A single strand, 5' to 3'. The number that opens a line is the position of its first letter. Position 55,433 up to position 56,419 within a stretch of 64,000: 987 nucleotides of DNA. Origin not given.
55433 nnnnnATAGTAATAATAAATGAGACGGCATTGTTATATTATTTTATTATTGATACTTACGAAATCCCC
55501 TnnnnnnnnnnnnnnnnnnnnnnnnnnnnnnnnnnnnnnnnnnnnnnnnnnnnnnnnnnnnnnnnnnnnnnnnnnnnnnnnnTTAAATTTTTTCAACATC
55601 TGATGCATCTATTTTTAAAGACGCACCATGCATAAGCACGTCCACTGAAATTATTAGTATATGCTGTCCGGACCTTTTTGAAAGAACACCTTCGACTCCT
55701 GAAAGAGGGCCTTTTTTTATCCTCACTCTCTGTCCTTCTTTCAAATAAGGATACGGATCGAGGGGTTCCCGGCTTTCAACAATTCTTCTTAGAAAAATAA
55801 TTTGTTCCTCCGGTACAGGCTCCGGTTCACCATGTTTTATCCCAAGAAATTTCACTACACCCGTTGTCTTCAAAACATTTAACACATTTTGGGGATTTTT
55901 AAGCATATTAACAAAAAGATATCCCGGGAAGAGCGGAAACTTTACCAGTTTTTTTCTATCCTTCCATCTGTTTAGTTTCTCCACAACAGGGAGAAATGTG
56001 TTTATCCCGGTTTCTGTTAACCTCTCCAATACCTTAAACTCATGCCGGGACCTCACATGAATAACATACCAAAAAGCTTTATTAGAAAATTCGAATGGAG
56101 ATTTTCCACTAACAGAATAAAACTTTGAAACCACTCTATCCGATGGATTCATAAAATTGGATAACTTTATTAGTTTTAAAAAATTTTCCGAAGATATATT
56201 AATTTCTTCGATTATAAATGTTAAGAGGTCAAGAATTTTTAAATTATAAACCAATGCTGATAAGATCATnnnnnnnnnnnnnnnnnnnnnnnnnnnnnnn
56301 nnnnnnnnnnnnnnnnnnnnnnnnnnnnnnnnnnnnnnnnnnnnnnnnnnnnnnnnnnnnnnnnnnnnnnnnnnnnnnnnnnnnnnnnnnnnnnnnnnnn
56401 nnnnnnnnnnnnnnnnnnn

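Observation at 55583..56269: NusG/RfaH-family antiterminator paralog embedded mid-locus between kdsD and wzx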

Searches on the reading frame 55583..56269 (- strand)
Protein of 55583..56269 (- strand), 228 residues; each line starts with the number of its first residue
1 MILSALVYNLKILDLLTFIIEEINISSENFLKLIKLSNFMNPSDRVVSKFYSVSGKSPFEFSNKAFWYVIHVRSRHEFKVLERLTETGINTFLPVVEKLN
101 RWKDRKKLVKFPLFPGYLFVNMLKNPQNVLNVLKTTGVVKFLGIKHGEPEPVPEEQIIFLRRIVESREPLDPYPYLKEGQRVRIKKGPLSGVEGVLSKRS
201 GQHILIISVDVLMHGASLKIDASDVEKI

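Call 3: search_protein_families(library=pfam, proteins=[window:55583-56269:-], max_evalue=1)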
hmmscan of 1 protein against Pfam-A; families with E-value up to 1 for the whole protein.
window:55583-56269:- (228 aa): 1 family
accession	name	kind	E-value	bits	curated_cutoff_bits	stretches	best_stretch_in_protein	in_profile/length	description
PF02357.24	NusG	-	4.6e-22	78.8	22.2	1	67-157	3-89/93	Transcription termination factor nusG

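Call 4: search_protein_families(library=ncbifam, proteins=[window:55583-56269:-], max_evalue=1)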
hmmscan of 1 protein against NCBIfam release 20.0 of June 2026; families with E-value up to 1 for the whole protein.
window:55583-56269:- (228 aa): 7 families
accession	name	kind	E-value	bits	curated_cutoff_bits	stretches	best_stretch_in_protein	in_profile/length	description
NF033644.1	antiterm_UpxY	subfamily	3.4e-37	127.9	100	1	67-223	1-162/164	UpxY family transcription antiterminator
TIGR01955.1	RfaH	equivalog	3e-24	85.8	144.5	1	67-226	1-159/159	transcription/translation regulatory transformer protein RfaH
NF033641.1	antiterm_LoaP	exception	1.9e-20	73.7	125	1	67-198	1-136/166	antiterminator LoaP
NF006534.0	PRK09014.1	equivalog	7.8e-16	58.4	124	1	67-227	4-161/162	transcription/translation regulatory transformer protein RfaH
TIGR00922.1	nusG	equivalog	3.3e-12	46.6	135.7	1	67-228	1-172/172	transcription termination/antitermination protein NusG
TIGR01956.2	NusG_myco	equivalog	1.2e-07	31.6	150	1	103-155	76-128/239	transcription termination/antitermination protein NusG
NF040578.1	S1_dom_Ygs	exception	0.1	12.8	175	1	35-107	47-120/122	S1 domain-containing post-transcriptional regulator Ygs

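Call 9: find_homologous_proteins(query=window:55586-56152:-)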
Query seq(189 aa) (189 aa): 829 proteins with E <= 0.001 among 918 candidates; the best 120 are listed.
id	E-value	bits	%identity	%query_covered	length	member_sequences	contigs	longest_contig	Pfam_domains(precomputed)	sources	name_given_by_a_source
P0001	9.4e-120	415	100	100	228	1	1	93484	PF02357.25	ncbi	ncbi:MAG: UpxY family transcription antiterminator [bacterium]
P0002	2.1e-89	316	82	93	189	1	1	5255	PF02357.25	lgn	-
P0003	1.3e-83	297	76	89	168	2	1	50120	PF02357.25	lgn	-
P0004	1.6e-81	291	76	88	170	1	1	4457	PF02357.25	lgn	-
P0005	2.3e-80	287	74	89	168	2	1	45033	PF02357.25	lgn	-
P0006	6.7e-76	272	66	100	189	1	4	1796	PF02357.25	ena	-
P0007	1.3e-74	268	70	89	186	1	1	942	PF02357.25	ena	-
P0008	1.8e-74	268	70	87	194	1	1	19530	PF02357.25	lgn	-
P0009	2.3e-74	267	70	88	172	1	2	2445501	PF02357.25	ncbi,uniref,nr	ncbi:transcription termination factor NusG domain protein [Dissulfurispira thermophila]|uniref:Trans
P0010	4.9e-74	266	68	90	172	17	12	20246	PF02357.25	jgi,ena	-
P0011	5.5e-74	266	71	86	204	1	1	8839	PF02357.25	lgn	-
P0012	5.9e-74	266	69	88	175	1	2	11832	PF02357.25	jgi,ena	-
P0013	8.1e-74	265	70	87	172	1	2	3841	PF02357.25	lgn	-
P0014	1.9e-73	264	68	88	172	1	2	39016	PF02357.25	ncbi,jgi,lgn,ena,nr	ncbi:MAG: antitermination protein NusG [Nitrospira bacterium HGW-Nitrospira-1]|nr:MAG: antiterminati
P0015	3.3e-73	263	71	86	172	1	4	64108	PF02357.25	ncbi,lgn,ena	-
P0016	3.5e-73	263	71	86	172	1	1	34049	PF02357.25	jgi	-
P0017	3.5e-73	263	71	86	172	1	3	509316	PF02357.25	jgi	jgi:transcription antitermination factor NusG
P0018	3.9e-73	263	71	86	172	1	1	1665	PF02357.25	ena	-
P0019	5.8e-73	263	70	86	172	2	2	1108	PF02357.25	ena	-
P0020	7.0e-73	262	70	86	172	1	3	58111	PF02357.25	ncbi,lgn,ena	-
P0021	7.1e-73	262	69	88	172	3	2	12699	PF02357.25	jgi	jgi:transcription antitermination factor NusG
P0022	7.2e-73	262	70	87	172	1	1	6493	PF02357.25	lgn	-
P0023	9.4e-73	262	69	88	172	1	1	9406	PF02357.25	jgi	jgi:transcription antitermination factor NusG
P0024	1.1e-72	262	66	95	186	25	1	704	PF02357.25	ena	-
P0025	1.3e-72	262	71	86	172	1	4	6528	PF02357.25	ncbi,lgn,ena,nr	ncbi:MAG: UpxY family transcription antiterminator [Nitrospiraceae bacterium]|nr:UpxY family transcr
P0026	1.3e-72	261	69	88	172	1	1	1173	PF02357.25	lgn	-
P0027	1.7e-72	261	67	88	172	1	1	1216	PF02357.25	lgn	-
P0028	2.4e-72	261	69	88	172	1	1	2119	PF02357.25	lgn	-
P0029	2.5e-72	261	68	88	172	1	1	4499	PF02357.25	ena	-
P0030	2.8e-72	260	71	87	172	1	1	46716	PF02357.25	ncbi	ncbi:MAG: UpxY family transcription antiterminator [Nitrospirota bacterium]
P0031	3.0e-72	260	67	88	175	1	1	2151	PF02357.25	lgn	-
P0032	3.1e-72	260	71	87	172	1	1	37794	PF02357.25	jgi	jgi:transcription antitermination factor NusG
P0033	3.2e-72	260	68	87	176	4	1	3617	PF02357.25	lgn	-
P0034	3.6e-72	260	68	88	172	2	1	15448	PF02357.25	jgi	jgi:transcriptional antiterminator NusG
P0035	5.0e-72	260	70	85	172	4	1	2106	PF02357.25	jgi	-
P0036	5.1e-72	260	69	88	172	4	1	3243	PF02357.25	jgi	jgi:transcription antitermination factor NusG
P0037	5.6e-72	259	71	86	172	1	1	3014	PF02357.25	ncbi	-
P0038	6.3e-72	259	68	88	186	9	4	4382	PF02357.25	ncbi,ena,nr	ncbi:MAG: hypothetical protein A3J72_07615 [Nitrospirae bacterium RIFCSPHIGHO2_02_FULL_40_19]|nr:MAG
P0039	6.7e-72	259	68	88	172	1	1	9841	PF02357.25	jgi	jgi:transcription antitermination factor NusG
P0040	7.9e-72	259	72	86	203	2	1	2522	PF02357.25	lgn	-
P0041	1.2e-71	258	67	88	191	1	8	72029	PF02357.25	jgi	jgi:transcription antitermination factor NusG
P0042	1.3e-71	258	65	90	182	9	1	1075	PF02357.25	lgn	-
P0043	1.3e-71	258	67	88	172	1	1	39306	PF02357.25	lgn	-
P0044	1.5e-71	258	68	87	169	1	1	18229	PF02357.25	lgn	-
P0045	1.7e-71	258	70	86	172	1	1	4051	PF02357.25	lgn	-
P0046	1.9e-71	258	65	90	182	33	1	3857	PF02357.25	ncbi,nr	ncbi:MAG: UpxY family transcription antiterminator [Thermodesulfovibrionales bacterium]|nr:UpxY fami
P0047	2.5e-71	257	67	88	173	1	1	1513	PF02357.25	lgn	-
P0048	3.7e-71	257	68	86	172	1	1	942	PF02357.25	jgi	jgi:transcription antitermination factor NusG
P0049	4.0e-71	257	68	88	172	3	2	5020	PF02357.25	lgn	-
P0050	5.1e-71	256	66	88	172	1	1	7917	PF02357.25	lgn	-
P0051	6.2e-71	256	68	88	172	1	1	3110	PF02357.25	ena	-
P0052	6.7e-71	256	66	92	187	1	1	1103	PF02357.25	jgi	-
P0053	7.5e-71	256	67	88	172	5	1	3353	PF02357.25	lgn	-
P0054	1.4e-70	255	65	89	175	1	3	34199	PF02357.25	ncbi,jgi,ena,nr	ncbi:MAG: hypothetical protein A2073_02960 [Deltaproteobacteria bacterium GWC2_42_11]|nr:MAG: hypoth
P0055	1.5e-70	255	65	90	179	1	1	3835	PF02357.25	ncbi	-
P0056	1.6e-70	255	66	88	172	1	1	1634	PF02357.25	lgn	-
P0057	1.6e-70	255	67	87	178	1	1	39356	PF02357.25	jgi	-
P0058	2.2e-70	254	69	86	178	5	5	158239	PF02357.25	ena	-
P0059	2.5e-70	254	69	85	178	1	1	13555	PF02357.25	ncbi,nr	ncbi:MAG: UpxY family transcription antiterminator [Thermodesulfovibrionales bacterium]|nr:UpxY fami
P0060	2.6e-70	254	66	88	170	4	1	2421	PF02357.25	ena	-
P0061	2.7e-70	254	68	87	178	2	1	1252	PF02357.25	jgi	jgi:transcription elongation factor/antiterminator RfaH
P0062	4.4e-70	253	67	89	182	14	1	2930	PF02357.25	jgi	jgi:transcription elongation factor/antiterminator RfaH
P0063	5.5e-70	253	66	89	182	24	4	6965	PF02357.25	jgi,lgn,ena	-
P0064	5.7e-70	253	66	89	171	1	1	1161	PF02357.25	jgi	-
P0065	7.2e-70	253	68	87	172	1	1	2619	PF02357.25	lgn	-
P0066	1.1e-69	252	67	87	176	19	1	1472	PF02357.25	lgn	-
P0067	1.3e-69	252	60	97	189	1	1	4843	PF02357.25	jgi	jgi:transcription antitermination factor NusG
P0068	1.8e-69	251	67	87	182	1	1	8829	PF02357.25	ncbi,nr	ncbi:MAG: UpxY family transcription antiterminator [Deltaproteobacteria bacterium]|nr:UpxY family tr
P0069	2.0e-69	251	67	87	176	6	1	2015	PF02357.25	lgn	-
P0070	2.3e-69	251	67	87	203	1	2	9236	PF02357.25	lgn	-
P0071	2.7e-69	251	67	88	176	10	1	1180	PF02357.25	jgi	-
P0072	3.0e-69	250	68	86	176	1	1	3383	PF02357.25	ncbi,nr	ncbi:MAG: UpxY family transcription antiterminator [Nitrospirae bacterium]|nr:MAG: UpxY family trans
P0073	3.2e-69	250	66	89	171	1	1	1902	PF02357.25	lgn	-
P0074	3.3e-69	250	67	86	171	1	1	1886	PF02357.25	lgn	-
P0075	3.6e-69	250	66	86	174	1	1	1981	PF02357.25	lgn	-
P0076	4.3e-69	250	67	86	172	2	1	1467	PF02357.25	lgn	-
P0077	4.3e-69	250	68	86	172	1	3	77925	PF02357.25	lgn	-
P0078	4.6e-69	250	66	86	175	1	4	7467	PF02357.25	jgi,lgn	-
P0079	6.1e-69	250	64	90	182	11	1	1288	PF02357.25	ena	-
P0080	6.1e-69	250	69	86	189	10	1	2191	PF02357.25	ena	-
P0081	1.4e-68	248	66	88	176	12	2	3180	PF02357.25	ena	-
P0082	1.5e-68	248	64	88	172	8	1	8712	PF02357.25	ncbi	-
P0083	1.9e-68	248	66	87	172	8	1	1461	PF02357.25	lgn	-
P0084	3.1e-68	247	67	86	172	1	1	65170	PF02357.25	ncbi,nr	ncbi:MAG: UpxY family transcription antiterminator [Nitrospirae bacterium]|nr:UpxY family transcript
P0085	3.7e-68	247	68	85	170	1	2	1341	PF02357.25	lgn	-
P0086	5.7e-68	246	63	90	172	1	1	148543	PF02357.25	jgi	jgi:transcription antitermination factor NusG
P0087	7.7e-68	246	67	86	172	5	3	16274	PF02357.25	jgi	jgi:transcription antitermination factor NusG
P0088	1.4e-67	245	66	86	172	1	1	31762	PF02357.25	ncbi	ncbi:MAG: UpxY family transcription antiterminator [Nitrospirota bacterium]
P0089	1.9e-67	245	62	88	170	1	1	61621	PF02357.25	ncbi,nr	ncbi:MAG: UpxY family transcription antiterminator [Nitrospirae bacterium]|nr:UpxY family transcript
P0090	2.5e-67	244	64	86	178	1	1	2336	PF02357.25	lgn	-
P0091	2.8e-67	244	66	86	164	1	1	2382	PF02357.25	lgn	-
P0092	3.6e-67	244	70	82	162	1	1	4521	PF02357.25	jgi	-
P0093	4.7e-67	243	64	87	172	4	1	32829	PF02357.25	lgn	-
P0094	4.9e-67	243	64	86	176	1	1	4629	PF02357.25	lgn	-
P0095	5.9e-67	243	65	86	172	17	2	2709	PF02357.25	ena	-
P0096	6.3e-67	243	66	86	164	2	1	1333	PF02357.25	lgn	-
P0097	6.6e-67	243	65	87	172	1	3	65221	PF02357.25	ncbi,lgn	-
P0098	7.7e-67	243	65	86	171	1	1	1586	PF02357.25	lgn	-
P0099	7.9e-67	243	65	85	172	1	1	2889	PF02357.25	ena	-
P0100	8.1e-67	243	66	87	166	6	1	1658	PF02357.25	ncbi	-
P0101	1.1e-66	242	62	88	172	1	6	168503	PF02357.25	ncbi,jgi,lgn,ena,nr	ncbi:MAG TPA: antitermination protein NusG [Nitrospiraceae bacterium]|nr:MAG: hypothetical protein A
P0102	1.1e-66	242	63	90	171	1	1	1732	PF02357.25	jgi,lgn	jgi:transcription antitermination factor NusG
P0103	1.6e-66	242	59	93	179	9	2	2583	PF02357.25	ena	-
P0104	1.6e-66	242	63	88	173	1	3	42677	PF02357.25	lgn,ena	-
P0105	1.8e-66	241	70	83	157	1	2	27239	PF02357.25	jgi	jgi:transcription antitermination factor NusG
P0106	2.0e-66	241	62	88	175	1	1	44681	PF02357.25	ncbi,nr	ncbi:MAG: UpxY family transcription antiterminator [Deltaproteobacteria bacterium]|nr:UpxY family tr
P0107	2.2e-66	241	66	87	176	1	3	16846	PF02357.25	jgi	jgi:transcription antitermination factor NusG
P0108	2.7e-66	241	61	90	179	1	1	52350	PF02357.25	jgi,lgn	-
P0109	3.9e-66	240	64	86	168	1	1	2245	PF02357.25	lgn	-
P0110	5.2e-66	240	59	94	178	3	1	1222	PF02357.25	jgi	jgi:transcription antitermination factor NusG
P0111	5.9e-66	240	62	90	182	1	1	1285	PF02357.25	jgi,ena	-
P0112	6.0e-66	240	62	88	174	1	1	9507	PF02357.25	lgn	-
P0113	8.4e-66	239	64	86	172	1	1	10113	PF02357.25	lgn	-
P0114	8.4e-66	239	65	86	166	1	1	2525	PF02357.25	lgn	-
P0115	1.0e-65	239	63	86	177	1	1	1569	PF02357.25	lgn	-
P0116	1.1e-65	239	66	86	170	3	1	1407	PF02357.25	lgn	-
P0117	1.1e-65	239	60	95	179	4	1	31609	PF02357.25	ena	-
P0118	1.1e-65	239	59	95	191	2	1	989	PF02357.25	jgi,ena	-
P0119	1.1e-65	239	65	87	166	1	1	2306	PF02357.25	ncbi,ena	-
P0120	1.1e-65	239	63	86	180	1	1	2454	PF02357.25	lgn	-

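Call 11: find_encoding_contigs(protein=P0001, flank=10000, max_places=3)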
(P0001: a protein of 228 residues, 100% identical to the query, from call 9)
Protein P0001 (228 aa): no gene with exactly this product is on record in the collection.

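Call 12: find_encoding_contigs(protein=P0009, flank=10000, max_places=3)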
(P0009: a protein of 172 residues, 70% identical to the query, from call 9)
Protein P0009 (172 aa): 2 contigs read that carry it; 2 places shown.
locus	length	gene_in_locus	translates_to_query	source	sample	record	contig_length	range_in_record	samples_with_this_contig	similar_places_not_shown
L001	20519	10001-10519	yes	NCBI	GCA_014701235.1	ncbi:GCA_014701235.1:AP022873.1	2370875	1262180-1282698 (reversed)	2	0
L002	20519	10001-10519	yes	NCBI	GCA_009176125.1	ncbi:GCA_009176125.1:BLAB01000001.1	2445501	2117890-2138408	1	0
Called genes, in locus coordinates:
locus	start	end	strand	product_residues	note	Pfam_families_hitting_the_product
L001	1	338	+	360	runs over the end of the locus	PF04055:Radical_SAM, PF13353:Fer4_12 (weak), PF13186:SPASM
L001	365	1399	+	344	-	PF01208:URO-D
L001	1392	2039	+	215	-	PF00551:Formyl_trans_N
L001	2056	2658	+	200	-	PF10063:DUF2301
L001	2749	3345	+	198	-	PF03602:Cons_hypoth95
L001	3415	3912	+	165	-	PF01467:CTP_transf_like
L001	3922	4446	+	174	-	PF00857:Isochorismatase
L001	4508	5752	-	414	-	PF05496:RuvB_N, PF01078:Mg_chelatase (faint), PF13191:AAA_16 (faint), PF13173:AAA_14 (weak), PF00004:AAA, PF07728:AAA_5 (weak), PF16193:AAA_assoc_2, PF12002:MgsA_C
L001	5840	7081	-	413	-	PF13487:HD_5, PF01966:HD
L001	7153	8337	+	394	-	PF02749:QRPTase_N, PF01729:QRPTase_C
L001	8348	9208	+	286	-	PF00892:EamA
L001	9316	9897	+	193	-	PF13412:HTH_24, PF12802:MarR_2 (faint), PF22674:C2185-like_N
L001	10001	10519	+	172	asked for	PF02357:NusG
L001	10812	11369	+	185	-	-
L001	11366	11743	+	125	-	PF01909:NTP_transf_2 (weak), PF18765:Polbeta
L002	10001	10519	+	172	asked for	PF02357:NusG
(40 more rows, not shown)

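Call 14: find_related_loci(query=A1, collection=genome_contigs, flank=10000)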
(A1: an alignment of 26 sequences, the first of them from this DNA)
Query A1 (189 aa) in genome_contigs; peptide patterns used: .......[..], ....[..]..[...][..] (x = any residue, [..] = any of these).
600 stretches matched a pattern (row limit reached: there are more); 553 encode a relative of the query (tblastn E <= 1e-3); the best 80 are kept; 80 distinct loci.
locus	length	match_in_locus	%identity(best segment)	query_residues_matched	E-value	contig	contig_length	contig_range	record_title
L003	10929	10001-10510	68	20-189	3e-78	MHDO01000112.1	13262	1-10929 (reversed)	MAG: Nitrospinae bacterium RIFCSPLOWO2_12_39_16 rifcsplowo2_12_sub10_scaffold_483, whole genome shotgun sequence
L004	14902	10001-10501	68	23-189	2e-77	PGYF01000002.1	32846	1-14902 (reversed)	MAG: Nitrospira bacterium HGW-Nitrospira-1 bjp_ig2158_scaffold_621, whole genome shotgun sequence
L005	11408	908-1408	68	23-189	6e-76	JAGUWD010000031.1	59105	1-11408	MAG: Thermodesulfovibrionales bacterium isolate DeMMO5_1 c_000000002383, whole genome shotgun sequence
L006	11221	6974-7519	63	7-189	3e-76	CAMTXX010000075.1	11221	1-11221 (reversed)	MAG: uncultured Nitrospira sp. isolate G04_MAG_00034 genome assembly, contig: G04_MAG_00034_000000000035, whole genome s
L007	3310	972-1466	69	23-187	5e-76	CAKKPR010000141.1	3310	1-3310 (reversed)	Thermodesulfovibrionales bacterium isolate Hainich-H41-bin280-1 genome assembly, contig: H41-bin280_1_Hain_H41_02um_R3_2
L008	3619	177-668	67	26-189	8e-76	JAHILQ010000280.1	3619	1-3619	MAG: Nitrospinota bacterium isolate KR13_N2.mb.31 KR13_N2.mb.31_k141_398309, whole genome shotgun sequence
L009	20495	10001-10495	71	24-188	2e-75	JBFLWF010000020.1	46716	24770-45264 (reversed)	MAG: Nitrospirota bacterium isolate MAG025 MAG025_20, whole genome shotgun sequence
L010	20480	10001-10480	71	28-187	1e-75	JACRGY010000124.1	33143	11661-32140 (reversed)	MAG: Nitrospirae bacterium isolate NC_groundwater_1763_Pr3_B-0.1um_44_11 SR-2_scaffold_141_2562940, whole genome shotgun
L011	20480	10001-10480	70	28-187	7e-75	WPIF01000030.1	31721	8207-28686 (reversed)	MAG: Nitrospirae bacterium isolate X2_MetaBAT.7 scaffold_365, whole genome shotgun sequence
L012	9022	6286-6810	64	13-189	8e-75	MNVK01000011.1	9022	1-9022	MAG: Nitrospirae bacterium CG1_02_44_142 cg1_0.2_scaffold_10875_c, whole genome shotgun sequence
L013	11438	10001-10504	65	22-189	8e-75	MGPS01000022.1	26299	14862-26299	MAG: Deltaproteobacteria bacterium GWC2_42_11 gwc2_scaffold_1879, whole genome shotgun sequence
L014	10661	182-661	69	28-187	4e-74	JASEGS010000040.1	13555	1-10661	MAG: Thermodesulfovibrionales bacterium isolate Yes70-02 NODE_40_length_13555_cov_14.324046, whole genome shotgun sequen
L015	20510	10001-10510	64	20-189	6e-74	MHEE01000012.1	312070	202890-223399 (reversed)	MAG: Nitrospirae bacterium GWF2_44_13 gwf2_scaffold_28, whole genome shotgun sequence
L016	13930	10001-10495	66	25-189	5e-74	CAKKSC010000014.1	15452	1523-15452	Desulfuromonadales bacterium isolate Hainich-H52-bin013-1 genome assembly, contig: H52-bin013_1_Hain_H52_02um_R1_1512_le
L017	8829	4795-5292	67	25-189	3e-73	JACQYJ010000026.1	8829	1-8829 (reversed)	MAG: Deltaproteobacteria bacterium isolate NC_groundwater_1538_Pr4_S-0.65um_48_7 SR1-18-Sp65_coassembly_scaffold_4991, w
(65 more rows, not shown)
